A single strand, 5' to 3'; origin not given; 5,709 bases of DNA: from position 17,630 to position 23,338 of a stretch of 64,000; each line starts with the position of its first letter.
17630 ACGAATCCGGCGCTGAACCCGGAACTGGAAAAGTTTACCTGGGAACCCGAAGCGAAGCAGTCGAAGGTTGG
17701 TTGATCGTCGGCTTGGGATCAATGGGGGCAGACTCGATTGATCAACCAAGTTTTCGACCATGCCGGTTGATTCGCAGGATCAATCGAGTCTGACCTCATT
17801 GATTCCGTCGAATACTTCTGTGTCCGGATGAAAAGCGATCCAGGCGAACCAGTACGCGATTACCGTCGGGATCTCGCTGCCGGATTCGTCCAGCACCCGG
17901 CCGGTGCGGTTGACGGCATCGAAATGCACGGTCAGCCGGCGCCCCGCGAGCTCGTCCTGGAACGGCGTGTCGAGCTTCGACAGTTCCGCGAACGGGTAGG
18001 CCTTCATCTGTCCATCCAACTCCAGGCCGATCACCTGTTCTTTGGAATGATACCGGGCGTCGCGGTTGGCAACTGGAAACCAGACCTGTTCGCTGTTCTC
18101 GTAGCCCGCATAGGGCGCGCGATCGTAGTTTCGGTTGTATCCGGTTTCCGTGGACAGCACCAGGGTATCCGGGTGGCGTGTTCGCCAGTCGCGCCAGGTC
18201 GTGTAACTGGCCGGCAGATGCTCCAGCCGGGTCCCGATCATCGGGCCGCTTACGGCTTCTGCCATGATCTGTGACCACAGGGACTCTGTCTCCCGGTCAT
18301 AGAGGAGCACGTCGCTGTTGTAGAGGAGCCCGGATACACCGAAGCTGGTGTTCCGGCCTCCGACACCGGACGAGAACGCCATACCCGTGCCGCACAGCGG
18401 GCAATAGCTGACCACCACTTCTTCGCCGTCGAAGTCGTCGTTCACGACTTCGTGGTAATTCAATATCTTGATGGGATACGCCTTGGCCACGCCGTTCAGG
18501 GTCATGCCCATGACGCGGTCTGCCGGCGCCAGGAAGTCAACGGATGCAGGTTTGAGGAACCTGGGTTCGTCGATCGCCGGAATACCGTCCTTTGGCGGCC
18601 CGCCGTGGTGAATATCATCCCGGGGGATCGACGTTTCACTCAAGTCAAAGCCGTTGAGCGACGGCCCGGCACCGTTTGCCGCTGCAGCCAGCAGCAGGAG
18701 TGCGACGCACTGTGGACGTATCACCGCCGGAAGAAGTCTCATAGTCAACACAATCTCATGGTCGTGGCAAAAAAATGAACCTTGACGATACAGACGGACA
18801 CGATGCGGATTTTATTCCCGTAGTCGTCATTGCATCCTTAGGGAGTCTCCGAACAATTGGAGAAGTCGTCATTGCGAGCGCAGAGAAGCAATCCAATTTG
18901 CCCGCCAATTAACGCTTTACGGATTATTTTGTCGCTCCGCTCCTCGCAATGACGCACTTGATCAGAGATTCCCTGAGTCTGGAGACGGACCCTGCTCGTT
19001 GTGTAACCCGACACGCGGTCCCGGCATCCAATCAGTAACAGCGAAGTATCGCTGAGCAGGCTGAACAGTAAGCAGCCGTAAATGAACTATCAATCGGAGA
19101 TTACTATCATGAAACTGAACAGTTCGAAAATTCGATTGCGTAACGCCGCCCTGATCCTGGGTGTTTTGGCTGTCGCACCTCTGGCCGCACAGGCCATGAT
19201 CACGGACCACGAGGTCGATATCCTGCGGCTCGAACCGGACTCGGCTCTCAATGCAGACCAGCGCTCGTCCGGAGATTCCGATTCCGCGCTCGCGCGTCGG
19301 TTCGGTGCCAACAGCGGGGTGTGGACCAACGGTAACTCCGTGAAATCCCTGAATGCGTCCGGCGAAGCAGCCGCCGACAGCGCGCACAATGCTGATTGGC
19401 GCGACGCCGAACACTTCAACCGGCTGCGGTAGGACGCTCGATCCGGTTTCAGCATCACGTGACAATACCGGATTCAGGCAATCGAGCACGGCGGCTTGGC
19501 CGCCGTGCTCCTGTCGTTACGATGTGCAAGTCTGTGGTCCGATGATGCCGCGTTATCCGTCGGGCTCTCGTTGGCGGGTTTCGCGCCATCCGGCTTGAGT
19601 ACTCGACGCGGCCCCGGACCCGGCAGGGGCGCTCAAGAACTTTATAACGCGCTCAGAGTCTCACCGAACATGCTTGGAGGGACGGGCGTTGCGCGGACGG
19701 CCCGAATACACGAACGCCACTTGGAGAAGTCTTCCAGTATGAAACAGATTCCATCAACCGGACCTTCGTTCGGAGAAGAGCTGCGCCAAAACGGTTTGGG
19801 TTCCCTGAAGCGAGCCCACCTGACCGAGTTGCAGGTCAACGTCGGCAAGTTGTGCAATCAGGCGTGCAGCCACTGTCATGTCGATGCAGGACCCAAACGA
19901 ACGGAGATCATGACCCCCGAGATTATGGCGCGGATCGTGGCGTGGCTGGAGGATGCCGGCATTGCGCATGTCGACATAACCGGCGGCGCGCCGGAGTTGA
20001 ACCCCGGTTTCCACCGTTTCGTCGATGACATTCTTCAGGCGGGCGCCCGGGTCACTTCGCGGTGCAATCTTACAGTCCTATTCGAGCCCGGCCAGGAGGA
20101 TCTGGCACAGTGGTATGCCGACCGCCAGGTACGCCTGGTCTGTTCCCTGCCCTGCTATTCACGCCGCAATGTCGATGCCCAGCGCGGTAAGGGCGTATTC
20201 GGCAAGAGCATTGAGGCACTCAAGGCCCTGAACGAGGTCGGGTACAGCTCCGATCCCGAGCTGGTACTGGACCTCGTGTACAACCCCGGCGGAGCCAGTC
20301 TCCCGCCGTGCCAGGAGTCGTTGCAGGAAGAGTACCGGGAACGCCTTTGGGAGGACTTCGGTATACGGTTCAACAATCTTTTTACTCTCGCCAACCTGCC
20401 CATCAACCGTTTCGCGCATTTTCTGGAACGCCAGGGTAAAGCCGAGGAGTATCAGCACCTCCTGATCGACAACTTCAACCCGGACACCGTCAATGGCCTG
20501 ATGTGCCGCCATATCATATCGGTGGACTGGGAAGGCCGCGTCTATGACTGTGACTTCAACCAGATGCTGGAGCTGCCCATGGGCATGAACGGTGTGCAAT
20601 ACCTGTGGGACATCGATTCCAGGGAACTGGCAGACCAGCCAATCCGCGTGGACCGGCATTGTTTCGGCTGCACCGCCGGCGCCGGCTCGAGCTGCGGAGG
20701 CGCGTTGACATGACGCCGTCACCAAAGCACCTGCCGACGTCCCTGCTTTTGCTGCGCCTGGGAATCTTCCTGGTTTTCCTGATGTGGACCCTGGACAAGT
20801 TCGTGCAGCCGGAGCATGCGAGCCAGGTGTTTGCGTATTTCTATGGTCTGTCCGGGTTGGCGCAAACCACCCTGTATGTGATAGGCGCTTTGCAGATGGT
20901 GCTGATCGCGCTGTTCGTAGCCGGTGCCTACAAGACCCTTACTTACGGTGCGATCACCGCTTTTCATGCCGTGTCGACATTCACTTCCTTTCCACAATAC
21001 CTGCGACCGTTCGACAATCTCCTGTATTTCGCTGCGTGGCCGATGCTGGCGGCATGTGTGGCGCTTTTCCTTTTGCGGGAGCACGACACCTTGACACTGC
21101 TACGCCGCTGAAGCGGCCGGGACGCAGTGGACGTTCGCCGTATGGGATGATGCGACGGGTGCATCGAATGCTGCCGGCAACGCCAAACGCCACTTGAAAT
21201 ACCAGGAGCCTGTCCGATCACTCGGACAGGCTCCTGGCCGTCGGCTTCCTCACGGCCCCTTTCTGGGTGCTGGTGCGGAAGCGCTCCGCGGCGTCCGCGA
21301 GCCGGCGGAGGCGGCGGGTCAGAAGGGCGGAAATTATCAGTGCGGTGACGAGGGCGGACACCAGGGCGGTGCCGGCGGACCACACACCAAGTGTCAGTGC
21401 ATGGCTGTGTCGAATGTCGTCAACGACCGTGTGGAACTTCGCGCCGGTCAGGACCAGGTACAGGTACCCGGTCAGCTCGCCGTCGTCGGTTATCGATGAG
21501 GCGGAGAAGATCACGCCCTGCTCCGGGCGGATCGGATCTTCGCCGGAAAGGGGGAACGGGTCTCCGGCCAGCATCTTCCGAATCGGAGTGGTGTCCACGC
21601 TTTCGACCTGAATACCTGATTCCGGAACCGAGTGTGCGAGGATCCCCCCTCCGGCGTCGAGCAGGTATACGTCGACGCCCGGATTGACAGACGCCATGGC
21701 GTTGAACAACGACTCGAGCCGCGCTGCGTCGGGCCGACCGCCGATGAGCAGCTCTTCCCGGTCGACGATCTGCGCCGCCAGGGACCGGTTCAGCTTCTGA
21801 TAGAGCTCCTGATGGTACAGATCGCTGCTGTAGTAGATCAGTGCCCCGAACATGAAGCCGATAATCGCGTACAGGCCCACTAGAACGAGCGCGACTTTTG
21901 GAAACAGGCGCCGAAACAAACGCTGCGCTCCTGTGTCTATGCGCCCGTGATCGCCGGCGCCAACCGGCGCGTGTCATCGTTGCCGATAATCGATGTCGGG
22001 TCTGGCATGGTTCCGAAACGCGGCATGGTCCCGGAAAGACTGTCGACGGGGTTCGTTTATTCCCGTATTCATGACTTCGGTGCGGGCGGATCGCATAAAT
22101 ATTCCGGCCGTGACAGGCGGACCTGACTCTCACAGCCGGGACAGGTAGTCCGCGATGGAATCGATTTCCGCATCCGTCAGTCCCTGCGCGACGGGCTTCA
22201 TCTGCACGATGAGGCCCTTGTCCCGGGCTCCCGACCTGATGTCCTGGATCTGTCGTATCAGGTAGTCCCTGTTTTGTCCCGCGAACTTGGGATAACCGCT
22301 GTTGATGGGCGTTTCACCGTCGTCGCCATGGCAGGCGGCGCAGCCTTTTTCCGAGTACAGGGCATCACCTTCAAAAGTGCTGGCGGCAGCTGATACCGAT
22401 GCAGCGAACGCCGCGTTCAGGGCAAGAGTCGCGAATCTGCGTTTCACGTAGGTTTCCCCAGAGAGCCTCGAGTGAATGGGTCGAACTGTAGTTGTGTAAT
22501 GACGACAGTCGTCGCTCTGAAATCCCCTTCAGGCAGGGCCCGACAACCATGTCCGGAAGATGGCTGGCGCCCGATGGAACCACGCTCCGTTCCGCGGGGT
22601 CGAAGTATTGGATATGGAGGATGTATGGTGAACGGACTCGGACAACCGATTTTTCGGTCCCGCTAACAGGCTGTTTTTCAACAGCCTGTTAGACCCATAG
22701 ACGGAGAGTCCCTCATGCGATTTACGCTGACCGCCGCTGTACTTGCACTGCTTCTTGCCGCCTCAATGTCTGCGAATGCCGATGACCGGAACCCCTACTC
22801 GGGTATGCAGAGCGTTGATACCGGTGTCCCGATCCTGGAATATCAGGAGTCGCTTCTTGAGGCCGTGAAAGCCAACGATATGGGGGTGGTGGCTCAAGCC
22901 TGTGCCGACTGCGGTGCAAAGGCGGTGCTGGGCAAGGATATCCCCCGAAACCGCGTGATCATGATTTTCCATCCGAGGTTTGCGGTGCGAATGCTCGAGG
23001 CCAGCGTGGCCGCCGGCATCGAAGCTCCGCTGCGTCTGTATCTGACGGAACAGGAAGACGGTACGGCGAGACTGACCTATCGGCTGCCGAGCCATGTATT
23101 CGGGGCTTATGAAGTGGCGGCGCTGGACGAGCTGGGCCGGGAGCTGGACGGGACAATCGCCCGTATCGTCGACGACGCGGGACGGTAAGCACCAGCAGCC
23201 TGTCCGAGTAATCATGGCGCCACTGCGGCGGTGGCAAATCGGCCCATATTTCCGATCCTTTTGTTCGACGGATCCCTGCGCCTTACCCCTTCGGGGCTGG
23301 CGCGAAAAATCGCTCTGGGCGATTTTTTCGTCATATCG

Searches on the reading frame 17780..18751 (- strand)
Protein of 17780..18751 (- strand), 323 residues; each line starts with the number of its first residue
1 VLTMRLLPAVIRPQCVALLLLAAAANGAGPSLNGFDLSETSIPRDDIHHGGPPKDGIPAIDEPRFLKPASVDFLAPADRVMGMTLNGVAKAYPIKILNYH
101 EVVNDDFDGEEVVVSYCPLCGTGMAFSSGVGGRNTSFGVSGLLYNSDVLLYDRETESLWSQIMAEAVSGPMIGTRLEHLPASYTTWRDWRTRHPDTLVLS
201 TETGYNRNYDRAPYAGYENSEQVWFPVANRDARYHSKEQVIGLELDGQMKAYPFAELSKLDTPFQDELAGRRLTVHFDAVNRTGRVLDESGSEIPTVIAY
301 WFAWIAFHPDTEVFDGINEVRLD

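Call 47: search_protein_families(library=pfam, proteins=[window:17780-18751:-], max_evalue=0.001)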
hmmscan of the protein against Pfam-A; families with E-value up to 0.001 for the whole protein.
window:17780-18751:- (323 aa): 1 family
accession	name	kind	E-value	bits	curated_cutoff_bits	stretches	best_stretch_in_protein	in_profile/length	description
PF11376.13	DUF3179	-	1e-90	304.6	27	1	54-311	1-292/292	Protein of unknown function (DUF3179)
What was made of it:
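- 17780..18751 (-): DUF3179 secreted protein, a displaced cluster member. Pfam E=1e-90: call 47.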

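Call 49: search_protein_families(library=ncbifam, proteins=[window:17780-18751:-], max_evalue=0.01)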
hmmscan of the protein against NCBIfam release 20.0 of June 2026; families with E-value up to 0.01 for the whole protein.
window:17780-18751:- (323 aa): 0 families

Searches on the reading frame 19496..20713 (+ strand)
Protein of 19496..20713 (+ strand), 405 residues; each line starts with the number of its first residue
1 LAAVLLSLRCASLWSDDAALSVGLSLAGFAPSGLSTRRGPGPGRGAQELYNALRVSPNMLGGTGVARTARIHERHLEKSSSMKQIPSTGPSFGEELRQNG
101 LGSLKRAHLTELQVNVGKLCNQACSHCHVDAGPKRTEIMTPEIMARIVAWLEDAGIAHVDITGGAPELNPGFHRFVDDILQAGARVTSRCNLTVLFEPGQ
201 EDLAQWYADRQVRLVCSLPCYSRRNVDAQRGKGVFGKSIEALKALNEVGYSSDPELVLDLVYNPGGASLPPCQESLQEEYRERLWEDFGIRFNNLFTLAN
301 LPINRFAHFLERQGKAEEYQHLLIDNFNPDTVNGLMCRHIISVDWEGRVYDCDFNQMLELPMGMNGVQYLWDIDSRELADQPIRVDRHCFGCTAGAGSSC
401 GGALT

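Call 47: search_protein_families(library=pfam, proteins=[window:19496-20713:+], max_evalue=0.001)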
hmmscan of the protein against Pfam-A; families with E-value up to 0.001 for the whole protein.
window:19496-20713:+ (405 aa): 2 families
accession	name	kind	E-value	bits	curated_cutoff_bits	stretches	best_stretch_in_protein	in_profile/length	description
PF12345.13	DUF3641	-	7.8e-55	185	24.9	1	269-403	1-134/134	Protein of unknown function (DUF3641)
PF04055.27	Radical_SAM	-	1.3e-13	51.9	29.5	1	114-251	1-142/166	Radical SAM superfamily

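Call 49: search_protein_families(library=ncbifam, proteins=[window:19496-20713:+], max_evalue=0.01)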
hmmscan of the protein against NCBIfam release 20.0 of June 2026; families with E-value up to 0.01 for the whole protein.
window:19496-20713:+ (405 aa): 30 families (the best 25 are shown)
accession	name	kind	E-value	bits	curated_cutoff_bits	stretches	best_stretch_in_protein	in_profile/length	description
TIGR04167.1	rSAM_SeCys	equivalog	6.4e-132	439.4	300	1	104-404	2-303/303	arsenosugar biosynthesis radical SAM (seleno)protein ArsS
TIGR02668.1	moaA_archaeal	equivalog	4.6e-10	39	325.25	1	108-191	8-93/303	GTP 3',8-cyclase MoaA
TIGR03962.1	mycofact_rSAM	equivalog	1.4e-09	37.6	265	1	117-251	19-150/339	mycofactocin radical SAM maturase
NF001199.0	PRK00164.2-1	equivalog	1.8e-09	37.2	231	1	108-188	10-91/308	GTP 3',8-cyclase MoaA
NF050035.1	rSAM_WgK_link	exception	5.7e-09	35.4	650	1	112-247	11-145/367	radical SAM/SPASM peptide maturase WgkB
TIGR02666.1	moaA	equivalog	2.7e-08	33.2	284.05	1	109-184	9-88/336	GTP 3',8-cyclase MoaA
NF049973.1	radical_Rv1681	equivalog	6.7e-08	31.8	380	1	120-250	82-211/326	Rv1681 family radical SAM protein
TIGR04317.1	W_rSAM_matur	equivalog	2.2e-07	30.3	380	1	108-248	2-139/349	tungsten cofactor oxidoreductase radical SAM maturase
TIGR04103.1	rSAM_nif11_3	equivalog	1.5e-06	27.1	725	1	118-250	13-142/412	nif11-class peptide radical SAM maturase 3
NF045574.1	sacti_mat_StsB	exception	2.4e-06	26.7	625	1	106-250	92-233/466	StsB family radical SAM/SPASM domain sactipeptide maturase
TIGR04251.1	SCM_rSAM_ScmF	equivalog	1.1e-05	25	400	1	115-260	9-154/353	SynChlorMet cassette radical SAM/SPASM protein ScmF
TIGR04054.1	rSAM_NirJ1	equivalog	3.3e-05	22.7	650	1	113-249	39-173/387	putative heme d1 biosynthesis radical SAM protein NirJ1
TIGR04055.1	rSAM_NirJ2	equivalog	3.5e-05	23.5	500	1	115-250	5-138/326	putative heme d1 biosynthesis radical SAM protein NirJ2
NF012164.0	AlbA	equivalog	3.6e-05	22.4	850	1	115-249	118-251/442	subtilosin maturase AlbA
TIGR04403.1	rSAM_skfB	equivalog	0.00011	21.2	300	1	115-176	109-170/402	sporulation killing factor system radical SAM maturase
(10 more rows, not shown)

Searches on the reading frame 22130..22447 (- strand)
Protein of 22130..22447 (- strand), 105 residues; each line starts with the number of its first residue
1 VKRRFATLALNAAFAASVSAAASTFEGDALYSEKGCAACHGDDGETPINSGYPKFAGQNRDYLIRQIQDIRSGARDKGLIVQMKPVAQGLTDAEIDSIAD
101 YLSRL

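Call 47: search_protein_families(library=pfam, proteins=[window:22130-22447:-], max_evalue=0.001)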
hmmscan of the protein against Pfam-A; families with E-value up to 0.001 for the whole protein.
window:22130-22447:- (105 aa): 2 families
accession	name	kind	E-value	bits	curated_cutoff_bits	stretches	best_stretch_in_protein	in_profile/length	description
PF00034.26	Cytochrom_C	-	4.8e-10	41.1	21.3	1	26-104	3-88/90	Cytochrome c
PF13442.11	Cytochrome_CBB3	-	8.9e-08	32.8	27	1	26-102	5-68/68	Cytochrome C oxidase, cbb3-type, subunit III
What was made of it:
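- On SoxA/TsdA family of Cys-ligated c-type cytochromes: A small cytochrome c gene lies at window 22130-22447 (call 47).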

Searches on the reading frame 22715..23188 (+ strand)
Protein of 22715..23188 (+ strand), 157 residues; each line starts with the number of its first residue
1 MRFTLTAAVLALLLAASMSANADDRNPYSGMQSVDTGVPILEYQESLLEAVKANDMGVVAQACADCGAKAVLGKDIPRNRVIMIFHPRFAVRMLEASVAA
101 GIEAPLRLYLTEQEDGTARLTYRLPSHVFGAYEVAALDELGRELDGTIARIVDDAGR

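Call 47: search_protein_families(library=pfam, proteins=[window:22715-23188:+], max_evalue=0.001)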
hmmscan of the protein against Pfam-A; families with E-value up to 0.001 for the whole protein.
window:22715-23188:+ (157 aa): 1 family
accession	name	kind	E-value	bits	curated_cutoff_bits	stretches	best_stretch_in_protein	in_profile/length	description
PF03625.19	DUF302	-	4.9e-10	39.6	23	1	68-123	7-61/63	Domain of unknown function DUF302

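Call 49: search_protein_families(library=ncbifam, proteins=[window:22715-23188:+], max_evalue=0.01)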
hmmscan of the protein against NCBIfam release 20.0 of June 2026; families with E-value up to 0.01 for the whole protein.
window:22715-23188:+ (157 aa): 1 family
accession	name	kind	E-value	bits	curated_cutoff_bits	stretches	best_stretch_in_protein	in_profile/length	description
NF002454.0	PRK01636.1-2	equivalog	0.0047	16.4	312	1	8-127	114-238/270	fluoride efflux transporter CrcB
